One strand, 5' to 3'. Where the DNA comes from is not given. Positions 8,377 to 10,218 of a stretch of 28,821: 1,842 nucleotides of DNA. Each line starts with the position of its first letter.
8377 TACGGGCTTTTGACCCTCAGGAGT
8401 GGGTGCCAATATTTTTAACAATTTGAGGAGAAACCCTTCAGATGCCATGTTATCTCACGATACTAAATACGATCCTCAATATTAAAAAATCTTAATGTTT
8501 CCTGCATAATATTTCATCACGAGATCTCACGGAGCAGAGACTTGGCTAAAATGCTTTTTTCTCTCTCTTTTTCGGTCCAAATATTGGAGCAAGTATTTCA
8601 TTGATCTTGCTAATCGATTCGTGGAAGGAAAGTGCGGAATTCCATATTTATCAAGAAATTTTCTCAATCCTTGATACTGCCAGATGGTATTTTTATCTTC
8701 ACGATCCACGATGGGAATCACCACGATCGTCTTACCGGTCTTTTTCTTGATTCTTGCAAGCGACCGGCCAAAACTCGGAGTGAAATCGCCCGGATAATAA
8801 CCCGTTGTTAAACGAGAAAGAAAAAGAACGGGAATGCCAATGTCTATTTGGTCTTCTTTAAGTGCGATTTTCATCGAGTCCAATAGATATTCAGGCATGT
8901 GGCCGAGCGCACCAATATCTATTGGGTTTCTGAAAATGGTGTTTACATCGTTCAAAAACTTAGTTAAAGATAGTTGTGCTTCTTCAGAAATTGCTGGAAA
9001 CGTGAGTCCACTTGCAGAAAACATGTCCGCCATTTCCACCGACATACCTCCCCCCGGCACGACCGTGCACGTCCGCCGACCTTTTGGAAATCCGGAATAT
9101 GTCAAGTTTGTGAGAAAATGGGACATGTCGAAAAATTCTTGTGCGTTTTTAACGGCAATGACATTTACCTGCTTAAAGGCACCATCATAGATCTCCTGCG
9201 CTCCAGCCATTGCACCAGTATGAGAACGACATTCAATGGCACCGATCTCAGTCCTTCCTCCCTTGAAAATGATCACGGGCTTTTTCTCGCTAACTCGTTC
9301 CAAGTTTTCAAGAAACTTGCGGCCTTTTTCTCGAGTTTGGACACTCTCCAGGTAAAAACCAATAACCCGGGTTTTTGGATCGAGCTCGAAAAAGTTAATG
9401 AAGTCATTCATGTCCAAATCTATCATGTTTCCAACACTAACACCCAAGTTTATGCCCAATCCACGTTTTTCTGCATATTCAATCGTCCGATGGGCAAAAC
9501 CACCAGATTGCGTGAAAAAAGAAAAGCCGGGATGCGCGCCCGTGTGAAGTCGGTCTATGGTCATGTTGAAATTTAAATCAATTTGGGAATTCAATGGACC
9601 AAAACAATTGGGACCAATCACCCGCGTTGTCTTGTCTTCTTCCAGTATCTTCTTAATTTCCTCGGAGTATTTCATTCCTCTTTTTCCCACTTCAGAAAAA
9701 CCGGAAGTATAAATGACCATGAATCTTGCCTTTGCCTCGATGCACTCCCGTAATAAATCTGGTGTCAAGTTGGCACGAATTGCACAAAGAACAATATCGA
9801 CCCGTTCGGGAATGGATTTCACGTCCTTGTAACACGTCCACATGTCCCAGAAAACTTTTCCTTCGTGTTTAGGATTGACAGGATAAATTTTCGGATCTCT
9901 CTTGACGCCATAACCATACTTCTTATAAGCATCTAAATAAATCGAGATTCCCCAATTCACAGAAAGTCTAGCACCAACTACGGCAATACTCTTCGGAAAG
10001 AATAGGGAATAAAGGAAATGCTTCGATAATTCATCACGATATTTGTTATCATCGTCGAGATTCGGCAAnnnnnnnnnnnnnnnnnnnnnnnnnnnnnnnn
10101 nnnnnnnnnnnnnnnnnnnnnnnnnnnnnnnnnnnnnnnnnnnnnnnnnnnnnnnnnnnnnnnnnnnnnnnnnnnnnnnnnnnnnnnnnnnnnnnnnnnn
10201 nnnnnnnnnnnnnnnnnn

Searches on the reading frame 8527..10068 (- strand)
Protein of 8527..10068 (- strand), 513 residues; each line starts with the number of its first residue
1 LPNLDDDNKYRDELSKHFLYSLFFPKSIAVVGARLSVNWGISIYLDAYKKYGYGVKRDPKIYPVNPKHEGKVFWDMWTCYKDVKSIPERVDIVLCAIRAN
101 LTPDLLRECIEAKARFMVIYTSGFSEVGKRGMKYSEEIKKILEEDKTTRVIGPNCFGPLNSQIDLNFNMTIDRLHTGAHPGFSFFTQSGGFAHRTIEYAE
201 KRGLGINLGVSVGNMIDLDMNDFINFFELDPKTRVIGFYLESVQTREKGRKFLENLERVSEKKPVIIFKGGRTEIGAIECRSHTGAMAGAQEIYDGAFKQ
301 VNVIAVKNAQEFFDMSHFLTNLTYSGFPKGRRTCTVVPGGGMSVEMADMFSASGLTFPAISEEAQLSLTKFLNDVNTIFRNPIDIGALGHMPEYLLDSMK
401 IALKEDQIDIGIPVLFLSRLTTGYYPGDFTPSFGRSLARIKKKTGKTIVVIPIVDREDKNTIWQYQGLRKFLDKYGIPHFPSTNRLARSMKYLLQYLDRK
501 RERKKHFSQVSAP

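Call 3: search_protein_families(library=pfam, proteins=[window:8527-10068:-], max_evalue=1)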
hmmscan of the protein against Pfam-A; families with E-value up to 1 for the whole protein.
window:8527-10068:- (513 aa): 4 families
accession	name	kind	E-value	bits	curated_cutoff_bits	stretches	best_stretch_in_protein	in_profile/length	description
PF13607.11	Succ_CoA_lig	-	1.8e-41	141.6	27.4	1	182-318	4-137/138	Succinyl-CoA ligase like flavodoxin domain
PF13380.12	CoA_binding_2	-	5.1e-13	49.9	22.8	1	26-157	1-112/116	CoA binding domain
PF02629.25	CoA_binding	-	0.0012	20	22.3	1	28-123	6-97/97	CoA binding domain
PF10281.14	Ish1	-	0.19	12.5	26.6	1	468-482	9-23/37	Putative nuclear envelope organisation protein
